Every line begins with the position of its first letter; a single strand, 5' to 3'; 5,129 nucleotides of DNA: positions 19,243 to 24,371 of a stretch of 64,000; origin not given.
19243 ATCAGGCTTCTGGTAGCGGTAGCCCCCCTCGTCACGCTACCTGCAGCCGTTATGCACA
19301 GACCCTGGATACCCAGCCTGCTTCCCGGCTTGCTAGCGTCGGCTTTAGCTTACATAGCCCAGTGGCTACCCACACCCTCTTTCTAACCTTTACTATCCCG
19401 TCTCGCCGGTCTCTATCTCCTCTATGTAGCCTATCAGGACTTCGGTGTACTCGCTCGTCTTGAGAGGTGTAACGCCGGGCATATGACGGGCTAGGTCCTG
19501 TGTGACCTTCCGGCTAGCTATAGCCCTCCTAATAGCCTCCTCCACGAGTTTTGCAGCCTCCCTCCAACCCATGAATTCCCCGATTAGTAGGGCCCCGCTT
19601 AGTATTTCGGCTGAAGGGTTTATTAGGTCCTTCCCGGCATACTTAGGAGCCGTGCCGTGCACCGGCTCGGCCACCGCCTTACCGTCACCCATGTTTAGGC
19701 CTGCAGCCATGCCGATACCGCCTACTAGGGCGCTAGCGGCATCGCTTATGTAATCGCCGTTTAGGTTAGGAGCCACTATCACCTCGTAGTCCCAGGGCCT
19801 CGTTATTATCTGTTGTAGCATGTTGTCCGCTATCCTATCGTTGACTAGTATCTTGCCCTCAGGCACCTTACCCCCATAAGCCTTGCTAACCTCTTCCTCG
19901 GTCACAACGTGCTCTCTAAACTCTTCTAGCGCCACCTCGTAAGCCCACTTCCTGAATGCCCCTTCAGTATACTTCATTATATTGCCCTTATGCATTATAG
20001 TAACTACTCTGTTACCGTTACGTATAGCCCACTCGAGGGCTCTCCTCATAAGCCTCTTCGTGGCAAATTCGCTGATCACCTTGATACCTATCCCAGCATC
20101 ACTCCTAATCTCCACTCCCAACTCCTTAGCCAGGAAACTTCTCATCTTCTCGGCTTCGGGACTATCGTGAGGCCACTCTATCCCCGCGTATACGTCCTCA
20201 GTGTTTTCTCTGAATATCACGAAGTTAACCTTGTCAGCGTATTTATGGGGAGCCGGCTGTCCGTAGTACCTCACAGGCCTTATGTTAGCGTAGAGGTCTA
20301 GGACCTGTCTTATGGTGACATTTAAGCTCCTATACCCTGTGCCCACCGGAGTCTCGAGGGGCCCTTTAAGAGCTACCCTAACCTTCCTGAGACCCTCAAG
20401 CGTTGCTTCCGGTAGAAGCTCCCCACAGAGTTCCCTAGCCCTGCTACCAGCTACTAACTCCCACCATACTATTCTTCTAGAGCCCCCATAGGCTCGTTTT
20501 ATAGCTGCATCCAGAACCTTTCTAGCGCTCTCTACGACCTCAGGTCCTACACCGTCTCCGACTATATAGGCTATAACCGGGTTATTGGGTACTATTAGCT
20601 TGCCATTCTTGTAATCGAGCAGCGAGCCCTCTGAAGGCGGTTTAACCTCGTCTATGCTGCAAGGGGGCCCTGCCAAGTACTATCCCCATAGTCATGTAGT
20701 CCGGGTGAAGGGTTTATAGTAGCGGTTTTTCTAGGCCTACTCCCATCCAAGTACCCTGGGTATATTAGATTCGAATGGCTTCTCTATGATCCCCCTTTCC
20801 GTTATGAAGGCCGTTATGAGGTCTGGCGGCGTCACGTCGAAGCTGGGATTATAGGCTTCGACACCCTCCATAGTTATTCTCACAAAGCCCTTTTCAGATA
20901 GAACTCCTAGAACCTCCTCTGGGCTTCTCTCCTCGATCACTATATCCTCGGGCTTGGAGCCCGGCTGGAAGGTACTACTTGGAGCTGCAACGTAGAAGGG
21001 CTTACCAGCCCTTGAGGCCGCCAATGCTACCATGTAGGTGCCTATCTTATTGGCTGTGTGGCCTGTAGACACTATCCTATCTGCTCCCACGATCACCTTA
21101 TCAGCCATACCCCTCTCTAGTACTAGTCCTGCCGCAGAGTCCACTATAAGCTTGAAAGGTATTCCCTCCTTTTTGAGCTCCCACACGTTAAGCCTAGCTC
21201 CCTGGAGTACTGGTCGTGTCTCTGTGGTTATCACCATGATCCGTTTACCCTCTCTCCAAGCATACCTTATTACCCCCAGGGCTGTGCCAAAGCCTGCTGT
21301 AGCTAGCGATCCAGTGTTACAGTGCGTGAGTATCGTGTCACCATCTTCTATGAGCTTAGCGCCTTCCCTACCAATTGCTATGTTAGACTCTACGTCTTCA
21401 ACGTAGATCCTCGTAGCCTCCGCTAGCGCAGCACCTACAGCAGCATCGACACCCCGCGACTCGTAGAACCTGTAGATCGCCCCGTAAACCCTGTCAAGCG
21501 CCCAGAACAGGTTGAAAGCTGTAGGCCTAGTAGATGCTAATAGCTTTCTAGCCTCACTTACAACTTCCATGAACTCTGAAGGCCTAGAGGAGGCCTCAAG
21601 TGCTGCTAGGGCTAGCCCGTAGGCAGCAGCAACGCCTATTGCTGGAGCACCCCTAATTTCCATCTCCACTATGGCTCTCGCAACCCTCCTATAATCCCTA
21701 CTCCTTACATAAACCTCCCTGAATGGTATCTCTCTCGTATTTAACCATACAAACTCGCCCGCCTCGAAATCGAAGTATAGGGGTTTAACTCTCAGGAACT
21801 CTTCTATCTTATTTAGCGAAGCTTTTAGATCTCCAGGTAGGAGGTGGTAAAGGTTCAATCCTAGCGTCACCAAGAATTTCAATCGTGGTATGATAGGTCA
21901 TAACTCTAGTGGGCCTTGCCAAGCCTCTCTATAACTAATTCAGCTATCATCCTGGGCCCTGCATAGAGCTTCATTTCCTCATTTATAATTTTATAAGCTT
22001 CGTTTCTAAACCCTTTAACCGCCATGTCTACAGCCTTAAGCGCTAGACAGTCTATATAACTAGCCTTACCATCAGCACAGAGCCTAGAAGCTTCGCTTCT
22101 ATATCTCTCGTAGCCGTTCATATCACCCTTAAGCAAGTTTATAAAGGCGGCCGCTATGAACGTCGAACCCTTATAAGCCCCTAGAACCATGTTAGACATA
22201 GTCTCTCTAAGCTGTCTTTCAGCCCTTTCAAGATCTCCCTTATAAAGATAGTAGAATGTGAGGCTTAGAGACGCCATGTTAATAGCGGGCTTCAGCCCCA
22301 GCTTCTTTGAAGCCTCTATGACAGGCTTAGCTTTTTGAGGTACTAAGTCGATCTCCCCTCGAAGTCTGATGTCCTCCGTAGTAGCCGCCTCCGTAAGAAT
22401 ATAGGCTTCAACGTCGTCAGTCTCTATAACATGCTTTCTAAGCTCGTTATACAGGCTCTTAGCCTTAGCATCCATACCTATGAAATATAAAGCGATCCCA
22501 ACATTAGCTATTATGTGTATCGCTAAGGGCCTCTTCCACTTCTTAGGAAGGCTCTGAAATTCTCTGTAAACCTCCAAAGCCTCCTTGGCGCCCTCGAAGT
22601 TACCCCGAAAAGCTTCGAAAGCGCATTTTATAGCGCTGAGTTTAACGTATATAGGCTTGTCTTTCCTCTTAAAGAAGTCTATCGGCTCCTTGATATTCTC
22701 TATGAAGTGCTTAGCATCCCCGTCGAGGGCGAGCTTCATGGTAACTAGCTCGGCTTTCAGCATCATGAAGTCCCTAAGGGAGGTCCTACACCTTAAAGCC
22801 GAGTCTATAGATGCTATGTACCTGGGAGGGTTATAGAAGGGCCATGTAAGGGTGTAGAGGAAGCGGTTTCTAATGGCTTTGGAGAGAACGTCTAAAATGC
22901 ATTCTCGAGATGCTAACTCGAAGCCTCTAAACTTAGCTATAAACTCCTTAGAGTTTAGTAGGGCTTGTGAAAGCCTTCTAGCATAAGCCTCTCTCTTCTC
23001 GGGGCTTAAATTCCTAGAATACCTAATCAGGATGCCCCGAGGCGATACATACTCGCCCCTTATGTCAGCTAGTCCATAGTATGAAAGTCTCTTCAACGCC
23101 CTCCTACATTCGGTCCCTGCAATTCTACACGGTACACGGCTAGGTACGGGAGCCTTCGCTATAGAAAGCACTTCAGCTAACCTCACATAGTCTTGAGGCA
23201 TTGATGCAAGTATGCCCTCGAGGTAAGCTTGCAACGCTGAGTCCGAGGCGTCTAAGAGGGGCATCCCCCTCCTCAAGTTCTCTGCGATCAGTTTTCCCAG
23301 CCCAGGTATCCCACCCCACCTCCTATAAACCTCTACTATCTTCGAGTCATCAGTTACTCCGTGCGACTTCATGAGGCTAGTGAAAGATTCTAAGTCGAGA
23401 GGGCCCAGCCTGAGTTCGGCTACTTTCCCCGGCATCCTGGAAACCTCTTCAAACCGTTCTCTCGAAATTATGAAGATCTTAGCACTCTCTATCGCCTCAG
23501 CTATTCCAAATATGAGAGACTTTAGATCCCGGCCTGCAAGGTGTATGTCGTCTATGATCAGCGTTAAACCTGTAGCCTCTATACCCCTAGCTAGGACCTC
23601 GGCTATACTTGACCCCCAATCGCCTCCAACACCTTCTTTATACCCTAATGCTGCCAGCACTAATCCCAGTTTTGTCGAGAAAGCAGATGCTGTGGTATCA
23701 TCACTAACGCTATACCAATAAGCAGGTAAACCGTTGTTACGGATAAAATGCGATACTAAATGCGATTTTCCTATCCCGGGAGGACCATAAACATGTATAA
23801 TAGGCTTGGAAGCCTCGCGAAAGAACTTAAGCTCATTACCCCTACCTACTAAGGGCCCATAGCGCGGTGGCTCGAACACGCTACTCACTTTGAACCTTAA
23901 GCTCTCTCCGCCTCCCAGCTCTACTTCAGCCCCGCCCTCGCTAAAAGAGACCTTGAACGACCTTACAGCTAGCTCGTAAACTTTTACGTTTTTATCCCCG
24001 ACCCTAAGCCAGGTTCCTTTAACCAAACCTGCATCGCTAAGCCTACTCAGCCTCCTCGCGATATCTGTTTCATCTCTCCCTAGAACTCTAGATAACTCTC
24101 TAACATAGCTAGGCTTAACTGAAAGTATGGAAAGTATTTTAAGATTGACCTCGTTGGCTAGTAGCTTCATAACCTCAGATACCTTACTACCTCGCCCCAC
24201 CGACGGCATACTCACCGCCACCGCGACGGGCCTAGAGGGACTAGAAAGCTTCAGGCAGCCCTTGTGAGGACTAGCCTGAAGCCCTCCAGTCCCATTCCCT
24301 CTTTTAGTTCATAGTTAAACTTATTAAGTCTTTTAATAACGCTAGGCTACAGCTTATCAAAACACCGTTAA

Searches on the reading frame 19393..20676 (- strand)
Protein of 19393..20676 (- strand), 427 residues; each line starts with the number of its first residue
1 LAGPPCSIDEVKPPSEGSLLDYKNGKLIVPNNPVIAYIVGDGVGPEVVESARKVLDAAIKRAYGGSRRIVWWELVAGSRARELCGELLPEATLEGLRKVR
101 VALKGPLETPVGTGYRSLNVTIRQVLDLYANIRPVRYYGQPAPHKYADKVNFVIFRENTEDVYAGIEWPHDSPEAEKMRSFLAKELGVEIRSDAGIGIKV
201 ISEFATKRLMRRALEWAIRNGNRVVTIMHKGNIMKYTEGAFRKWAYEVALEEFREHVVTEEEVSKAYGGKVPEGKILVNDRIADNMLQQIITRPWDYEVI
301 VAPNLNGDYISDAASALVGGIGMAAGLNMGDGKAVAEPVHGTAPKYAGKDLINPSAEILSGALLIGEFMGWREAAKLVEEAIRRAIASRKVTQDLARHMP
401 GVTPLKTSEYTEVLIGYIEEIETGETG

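Call 67: search_protein_families(library=ncbifam, proteins=[window:19393-20676:-], max_evalue=0.001)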
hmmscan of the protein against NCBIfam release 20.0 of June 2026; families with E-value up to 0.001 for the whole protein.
window:19393-20676:- (427 aa): 17 families
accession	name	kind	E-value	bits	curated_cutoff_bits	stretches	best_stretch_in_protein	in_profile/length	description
NF005036.0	PRK06451.1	equivalog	1.2e-174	580.9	484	1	12-420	3-410/412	NADP-dependent isocitrate dehydrogenase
TIGR00183.1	prok_nadp_idh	equivalog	1.2e-167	558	567.3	1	9-417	3-415/417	isocitrate dehydrogenase (NADP(+))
NF005425.0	PRK07006.1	equivalog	1.2e-148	495.3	490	1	10-416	4-414/416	NADP-dependent isocitrate dehydrogenase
NF005610.0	PRK07362.1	equivalog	1.3e-136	456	585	2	9-262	5-271/474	NADP-dependent isocitrate dehydrogenase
NF006673.0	PRK09222.1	equivalog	4.4e-76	256.8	509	1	34-420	6-343/482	NADP-dependent isocitrate dehydrogenase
TIGR02088.1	LEU3_arch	subfamily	5.6e-73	246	409.8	1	35-396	1-311/324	isopropylmalate/isohomocitrate dehydrogenases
NF006529.0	PRK08997.1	equivalog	4.4e-67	226.4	510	1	34-397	5-320/335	isocitrate dehydrogenase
TIGR02924.1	ICDH_alpha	equivalog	7.2e-59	200.1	561.35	1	37-419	5-338/473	isocitrate dehydrogenase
NF040626.1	AksF2_Meth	equivalog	3.4e-57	194.2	540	1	35-395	4-313/333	homoisocitrate dehydrogenase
NF040619.1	AksF_Meth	equivalog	4.2e-57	193.8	500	1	35-398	4-333/343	homoisocitrate dehydrogenase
TIGR00175.1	mito_nad_idh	equivalog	1.6e-55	188.6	432.4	2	197-396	139-318/334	isocitrate dehydrogenase (NAD(+))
NF002898.0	PRK03437.1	equivalog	3.9e-48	164.5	393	1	35-393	7-330/347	3-isopropylmalate dehydrogenase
NF040855.1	iso_homocit_dh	equivalog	1.8e-41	142.5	680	1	35-416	4-317/345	isocitrate--homoisocitrate dehydrogenase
TIGR00169.1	leuB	equivalog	1.7e-38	132.6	353.2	1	35-399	2-336/349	3-isopropylmalate dehydrogenase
TIGR02089.1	TTC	equivalog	9.6e-36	123.4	470.4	1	35-396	6-336/352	tartrate dehydrogenase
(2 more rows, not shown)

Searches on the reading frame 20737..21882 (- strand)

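Call 12: search_protein_families(library=pfam, proteins=[window:20737-21882:-], max_evalue=0.01)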
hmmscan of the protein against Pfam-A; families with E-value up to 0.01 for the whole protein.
window:20737-21882:- (381 aa): 1 family
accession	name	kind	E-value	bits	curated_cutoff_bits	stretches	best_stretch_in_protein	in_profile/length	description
PF01008.23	IF-2B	-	2.8e-86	289.7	22.4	1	75-367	1-279/280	Initiation factor 2 subunit family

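Call 67: search_protein_families(library=ncbifam, proteins=[window:20737-21882:-], max_evalue=0.001)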
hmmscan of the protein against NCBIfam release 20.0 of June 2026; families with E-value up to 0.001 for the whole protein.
window:20737-21882:- (381 aa): 8 families
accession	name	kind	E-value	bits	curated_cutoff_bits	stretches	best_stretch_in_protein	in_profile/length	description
NF004326.0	PRK05720.1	subfamily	3e-115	384.8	271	1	41-375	17-349/358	s-methyl-5-thioribose-1-phosphate isomerase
TIGR00524.1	eIF-2B_rel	subfamily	3.1e-110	368.1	185.85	1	63-368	3-303/303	S-methyl-5-thioribose-1-phosphate isomerase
TIGR00512.1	salvage_mtnA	equivalog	2.9e-108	361.8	279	1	40-367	6-334/335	S-methyl-5-thioribose-1-phosphate isomerase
NF004436.0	PRK05772.1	equivalog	2.4e-104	349.5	521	1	22-378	4-361/363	S-methyl-5-thioribose-1-phosphate isomerase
NF004700.0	PRK06036.1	equivalog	3.8e-100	335.2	528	1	51-375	20-337/339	S-methyl-5-thioribose-1-phosphate isomerase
TIGR00511.1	ribulose_e2b2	equivalog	2.7e-61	207.4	314.1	1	65-366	3-286/301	ribose 1,5-bisphosphate isomerase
NF006210.0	PRK08335.1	equivalog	1.9e-28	99.5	339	1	165-369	94-272/275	translation initiation factor IF-2B subunit alpha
NF004994.0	PRK06372.1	equivalog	1.2e-14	54.4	249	1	219-367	114-247/253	translation initiation factor IF-2B subunit delta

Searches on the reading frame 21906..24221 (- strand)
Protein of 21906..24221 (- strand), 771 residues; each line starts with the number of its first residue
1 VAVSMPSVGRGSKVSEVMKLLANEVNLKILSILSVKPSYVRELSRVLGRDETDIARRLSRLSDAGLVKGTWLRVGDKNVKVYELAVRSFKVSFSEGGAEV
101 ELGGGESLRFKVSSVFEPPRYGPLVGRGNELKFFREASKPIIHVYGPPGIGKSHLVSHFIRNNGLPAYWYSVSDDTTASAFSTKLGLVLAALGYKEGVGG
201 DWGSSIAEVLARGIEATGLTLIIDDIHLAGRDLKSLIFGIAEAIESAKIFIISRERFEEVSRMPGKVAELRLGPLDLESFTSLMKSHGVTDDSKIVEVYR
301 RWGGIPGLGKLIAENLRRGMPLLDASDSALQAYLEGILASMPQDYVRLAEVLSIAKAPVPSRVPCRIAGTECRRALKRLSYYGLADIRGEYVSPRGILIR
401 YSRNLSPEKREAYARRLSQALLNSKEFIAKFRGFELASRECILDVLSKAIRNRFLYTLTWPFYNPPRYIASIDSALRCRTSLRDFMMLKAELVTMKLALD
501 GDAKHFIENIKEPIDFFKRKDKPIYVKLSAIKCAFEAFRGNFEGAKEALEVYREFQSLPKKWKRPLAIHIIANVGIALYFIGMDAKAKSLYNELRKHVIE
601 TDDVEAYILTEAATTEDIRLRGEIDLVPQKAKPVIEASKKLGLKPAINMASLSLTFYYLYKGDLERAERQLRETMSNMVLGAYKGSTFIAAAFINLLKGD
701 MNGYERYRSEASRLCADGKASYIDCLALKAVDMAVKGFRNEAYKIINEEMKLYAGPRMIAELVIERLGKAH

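Call 11: find_encoding_contigs(protein=window:21906-24221:-, flank=3000, max_places=6)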
Protein window:21906-24221:- (771 aa): no gene with exactly this product is on record in the collection.

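Call 12: search_protein_families(library=pfam, proteins=[window:21906-24221:-], max_evalue=0.01)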
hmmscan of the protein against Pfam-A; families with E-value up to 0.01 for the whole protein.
window:21906-24221:- (771 aa): 7 families
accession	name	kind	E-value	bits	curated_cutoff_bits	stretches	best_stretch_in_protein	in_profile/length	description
PF13191.12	AAA_16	-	3.1e-07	31.5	32.6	1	123-229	1-144/167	AAA ATPase domain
PF25212.1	HVO_A0114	-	0.00027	21.1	27.6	1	24-68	22-67/84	HVO_A0114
PF13401.12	AAA_22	-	0.0003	21.6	27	1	138-229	4-96/130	AAA domain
PF01022.26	HTH_5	-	0.00051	20.3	22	1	27-68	5-46/47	Bacterial regulatory protein, arsR family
PF01637.24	ATPase_2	-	0.00052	20.3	33.2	1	134-163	15-44/225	ATPase domain predominantly from Archaea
PF12840.13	HTH_20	-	0.0014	19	27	1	21-68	1-49/51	Helix-turn-helix domain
PF01978.25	TrmB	-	0.0027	17.9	25.6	0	31-68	16-53/68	Sugar-specific transcriptional regulator TrmB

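Call 14: find_encoding_contigs(protein=window:21906-24209:-, flank=3000, max_places=6)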
Protein window:21906-24209:- (767 aa): 7 contigs read that carry it; 5 places shown.
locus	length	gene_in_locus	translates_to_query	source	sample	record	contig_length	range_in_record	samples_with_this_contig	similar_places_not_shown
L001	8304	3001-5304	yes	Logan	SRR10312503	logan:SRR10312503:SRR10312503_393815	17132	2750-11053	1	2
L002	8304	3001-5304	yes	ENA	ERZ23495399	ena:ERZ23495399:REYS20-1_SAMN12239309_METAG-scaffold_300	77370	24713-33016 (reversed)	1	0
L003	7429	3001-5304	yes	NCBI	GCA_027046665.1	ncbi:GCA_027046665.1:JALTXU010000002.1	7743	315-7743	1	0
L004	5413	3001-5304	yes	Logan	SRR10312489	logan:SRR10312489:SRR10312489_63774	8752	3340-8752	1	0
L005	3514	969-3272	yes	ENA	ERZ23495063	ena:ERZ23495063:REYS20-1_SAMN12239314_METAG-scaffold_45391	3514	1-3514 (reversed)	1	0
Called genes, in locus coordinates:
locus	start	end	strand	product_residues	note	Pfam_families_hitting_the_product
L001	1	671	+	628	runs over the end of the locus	-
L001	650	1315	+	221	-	PF00702:Hydrolase, PF12710:HAD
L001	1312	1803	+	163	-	PF22502:SEN2-like_N, PF01974:tRNA_int_endo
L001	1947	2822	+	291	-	-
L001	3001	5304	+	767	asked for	PF13191:AAA_16 (weak)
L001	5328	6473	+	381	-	PF01008:IF-2B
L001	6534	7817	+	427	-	PF00180:Iso_dh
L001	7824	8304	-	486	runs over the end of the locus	-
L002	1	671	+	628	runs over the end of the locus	-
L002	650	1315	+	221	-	PF00702:Hydrolase, PF12710:HAD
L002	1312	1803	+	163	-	PF22502:SEN2-like_N, PF01974:tRNA_int_endo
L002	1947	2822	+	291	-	-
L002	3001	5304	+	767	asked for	PF13191:AAA_16 (weak)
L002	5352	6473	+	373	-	PF01008:IF-2B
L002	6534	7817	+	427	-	PF00180:Iso_dh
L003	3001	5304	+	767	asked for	PF13191:AAA_16 (weak)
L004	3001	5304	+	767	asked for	PF13191:AAA_16 (weak)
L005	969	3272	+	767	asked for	PF13191:AAA_16 (weak)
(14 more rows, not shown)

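Call 16: find_homologous_proteins(query=window:21906-24209:-, max_evalue=0.00001)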
Query window:21906-24209:- (767 aa): 5 proteins with E <= 0.00001 among 8000 candidates.
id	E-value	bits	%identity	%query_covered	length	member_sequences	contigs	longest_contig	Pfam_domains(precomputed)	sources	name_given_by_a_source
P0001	0.0e+0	1697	100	100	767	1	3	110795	PF13191.13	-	-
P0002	0.0e+0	1416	81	100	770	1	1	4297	PF13191.13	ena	-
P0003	7.1e-87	310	30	95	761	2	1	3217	PF12840.14,PF25212.3,PF01022.27,PF13424.13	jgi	-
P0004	3.2e-83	298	29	95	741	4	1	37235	PF01022.27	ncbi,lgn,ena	-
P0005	1.2e-61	227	28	92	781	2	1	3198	PF13401.13,PF13191.13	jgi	-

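Call 17: find_encoding_contigs(protein=P0002, flank=4000)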
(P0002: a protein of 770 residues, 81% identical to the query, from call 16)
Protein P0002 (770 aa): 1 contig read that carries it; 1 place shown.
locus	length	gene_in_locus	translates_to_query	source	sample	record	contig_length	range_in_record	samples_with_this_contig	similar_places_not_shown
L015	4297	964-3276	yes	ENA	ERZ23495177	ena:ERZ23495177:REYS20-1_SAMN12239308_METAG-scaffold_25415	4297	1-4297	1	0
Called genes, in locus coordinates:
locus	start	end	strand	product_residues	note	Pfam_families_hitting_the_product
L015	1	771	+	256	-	?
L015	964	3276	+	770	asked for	PF13191:AAA_16 (weak)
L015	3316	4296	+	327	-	?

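Call 18: find_encoding_contigs(protein=P0004, flank=4000)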
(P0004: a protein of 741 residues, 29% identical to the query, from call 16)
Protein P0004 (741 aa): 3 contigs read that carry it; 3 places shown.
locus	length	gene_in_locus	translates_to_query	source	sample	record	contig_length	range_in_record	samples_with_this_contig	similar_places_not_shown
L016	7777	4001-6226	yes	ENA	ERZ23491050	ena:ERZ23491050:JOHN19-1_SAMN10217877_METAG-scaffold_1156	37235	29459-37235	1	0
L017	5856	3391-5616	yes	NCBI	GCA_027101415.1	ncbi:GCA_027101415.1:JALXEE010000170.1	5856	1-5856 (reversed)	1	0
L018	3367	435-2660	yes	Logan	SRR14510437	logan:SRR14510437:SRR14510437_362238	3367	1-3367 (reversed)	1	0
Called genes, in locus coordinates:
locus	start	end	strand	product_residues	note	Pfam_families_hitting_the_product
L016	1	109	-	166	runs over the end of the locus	PF03205:MobB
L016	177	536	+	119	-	PF02416:TatA_B_E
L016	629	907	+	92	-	-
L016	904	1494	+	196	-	PF03956:Lys_export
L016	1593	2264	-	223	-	-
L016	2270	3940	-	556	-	-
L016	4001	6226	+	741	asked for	PF01022:HTH_5 (weak)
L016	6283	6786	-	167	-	PF09183:DUF1947, PF01472:PUA, PF26292:PUA_elF2D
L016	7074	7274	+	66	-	PF01954:AF2212-like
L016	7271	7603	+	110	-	-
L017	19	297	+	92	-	-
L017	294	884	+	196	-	PF03956:Lys_export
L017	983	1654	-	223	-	-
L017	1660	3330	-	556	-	-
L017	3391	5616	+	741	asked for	PF01022:HTH_5 (weak)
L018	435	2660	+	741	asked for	PF01022:HTH_5 (weak)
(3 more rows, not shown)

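Call 19: find_encoding_contigs(protein=P0003, flank=4000)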
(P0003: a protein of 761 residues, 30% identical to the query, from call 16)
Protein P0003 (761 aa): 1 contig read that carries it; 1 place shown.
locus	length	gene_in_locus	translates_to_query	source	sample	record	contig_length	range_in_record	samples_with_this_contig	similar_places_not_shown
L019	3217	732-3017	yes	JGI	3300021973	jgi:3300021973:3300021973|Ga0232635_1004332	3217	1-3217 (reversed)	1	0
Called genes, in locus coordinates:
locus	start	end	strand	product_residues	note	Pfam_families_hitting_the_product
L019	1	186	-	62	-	?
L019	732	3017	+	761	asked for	PF01022:HTH_5 (weak), PF12840:HTH_20 (faint), PF25212:HVO_A0114 (faint), PF13424:TPR_12 (weak)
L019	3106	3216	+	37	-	?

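Call 20: find_encoding_contigs(protein=P0005, flank=4000)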
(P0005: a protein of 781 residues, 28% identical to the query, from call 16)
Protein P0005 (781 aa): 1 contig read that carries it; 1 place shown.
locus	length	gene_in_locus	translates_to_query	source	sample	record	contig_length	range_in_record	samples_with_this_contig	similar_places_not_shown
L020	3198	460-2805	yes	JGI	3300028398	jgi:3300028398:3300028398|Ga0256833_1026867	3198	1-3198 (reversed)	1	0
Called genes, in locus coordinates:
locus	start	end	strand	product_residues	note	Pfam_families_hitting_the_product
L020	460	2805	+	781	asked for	PF13191:AAA_16 (weak), PF13401:AAA_22 (weak)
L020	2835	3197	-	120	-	?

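Call 66: search_protein_families(library=padloc, proteins=[window:21906-24209:-], max_evalue=0.01)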
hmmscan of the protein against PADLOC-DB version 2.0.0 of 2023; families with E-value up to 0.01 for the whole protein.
window:21906-24209:- (767 aa): 10 families
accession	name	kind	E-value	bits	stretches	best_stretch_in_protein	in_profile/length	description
PDLC01438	Csa3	-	3.9e-07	28.4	1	8-86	136-207/305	"CAS-I,CAS-II,CAS-III,CAS-IV,CAS-V,CAS-VI; associated_signaling"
PDLC01857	CARF3--CARF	-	5.8e-05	20.8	1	19-67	130-177/201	-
PDLC01720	Csa3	-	7.1e-05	21.3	1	9-85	14-93/118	Csa3_1_CAS-I-II-III-IV-V-VI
PDLC01434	CasR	-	0.0003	18.7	1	21-66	129-174/191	"CAS-I,CAS-II,CAS-III,CAS-IV,CAS-V,CAS-VI; associated_signaling"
PDLC01268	CasR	-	0.00044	18.3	1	21-69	125-169/179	"CAS-I,CAS-II,CAS-III,CAS-IV,CAS-V,CAS-VI; associated_signaling"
PDLC01848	CARF3--CARF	-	0.00052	17.7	1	10-65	128-181/197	-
PDLC04140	mad8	-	0.001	16.6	0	133-428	25-192/314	mads_8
PDLC04368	PDC-M05A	-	0.002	16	1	12-65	5-61/201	-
PDLC01044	Csa3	-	0.0033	15.4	1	14-66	130-180/194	Type I-A associated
PDLC01879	CARF3--CARF_TM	-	0.0041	14.8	1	20-79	156-208/222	-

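Call 67: search_protein_families(library=ncbifam, proteins=[window:21906-24209:-], max_evalue=0.001)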
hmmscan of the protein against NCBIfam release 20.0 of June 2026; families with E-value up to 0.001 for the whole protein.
window:21906-24209:- (767 aa): 2 families
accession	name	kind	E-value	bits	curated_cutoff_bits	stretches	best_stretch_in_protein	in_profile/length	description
NF033788.1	HTH_metalloreg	subfamily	4e-07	29.7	55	1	11-65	2-57/77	metalloregulator ArsR/SmtB family transcription factor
NF053602.1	Phr_regulator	exception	0.00024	20.8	320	1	12-68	4-60/191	heat shock transcription regulator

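Call 69: search_solved_structures(query=window:21906-24209:-, max_evalue=1)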
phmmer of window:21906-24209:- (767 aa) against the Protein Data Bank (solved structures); distinct sequences matched with E-value up to 1: 18.
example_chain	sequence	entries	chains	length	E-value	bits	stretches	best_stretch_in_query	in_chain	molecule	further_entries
6mfv_A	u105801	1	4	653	6.3e-17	64.2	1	114-438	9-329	tetratricopeptide repeat sensor PH0952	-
2p4w_A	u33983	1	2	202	0.00086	20.7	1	7-70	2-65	Transcriptional regulatory protein arsR family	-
1uly_A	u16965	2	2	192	0.0068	17.8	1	12-106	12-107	hypothetical protein PH1932 | hypothetical transcription regulator protein, PH1932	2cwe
2efo_A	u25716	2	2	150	0.025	15.9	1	19-100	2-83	150aa long hypothetical transcriptional regulator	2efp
2efq_A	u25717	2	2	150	0.12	13.7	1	19-100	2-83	150aa long hypothetical transcriptional regulator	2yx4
2pmh_A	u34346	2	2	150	0.12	13.7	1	19-100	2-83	150aa long hypothetical transcriptional regulator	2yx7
2e7w_A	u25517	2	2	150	0.12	13.7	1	19-100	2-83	150aa long hypothetical transcriptional regulator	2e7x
2efn_A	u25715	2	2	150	0.16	13.2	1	19-100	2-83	150aa long hypothetical transcriptional regulator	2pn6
9qh4_A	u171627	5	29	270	0.23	12.7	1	122-176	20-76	Protein NorQ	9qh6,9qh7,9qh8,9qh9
4ggg_A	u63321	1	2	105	0.27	12.5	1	9-65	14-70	Repressor protein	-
1r1u_A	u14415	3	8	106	0.38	12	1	9-65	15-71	repressor protein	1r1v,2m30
2kjb_A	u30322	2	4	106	0.38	12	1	9-65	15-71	CzrA protein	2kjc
1ri7_A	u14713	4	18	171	0.41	11.9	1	14-67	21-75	Putative transcriptional regulator | Putative HTH-type transcriptional regulator PH1519 | Uncharacterized HTH-type transcriptional regulator PH1519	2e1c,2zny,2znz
4hob_A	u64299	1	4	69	0.51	11.6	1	17-64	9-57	Putative uncharacterized protein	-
6cdb_A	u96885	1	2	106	0.52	11.5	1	9-65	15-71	ArsR family transcriptional regulator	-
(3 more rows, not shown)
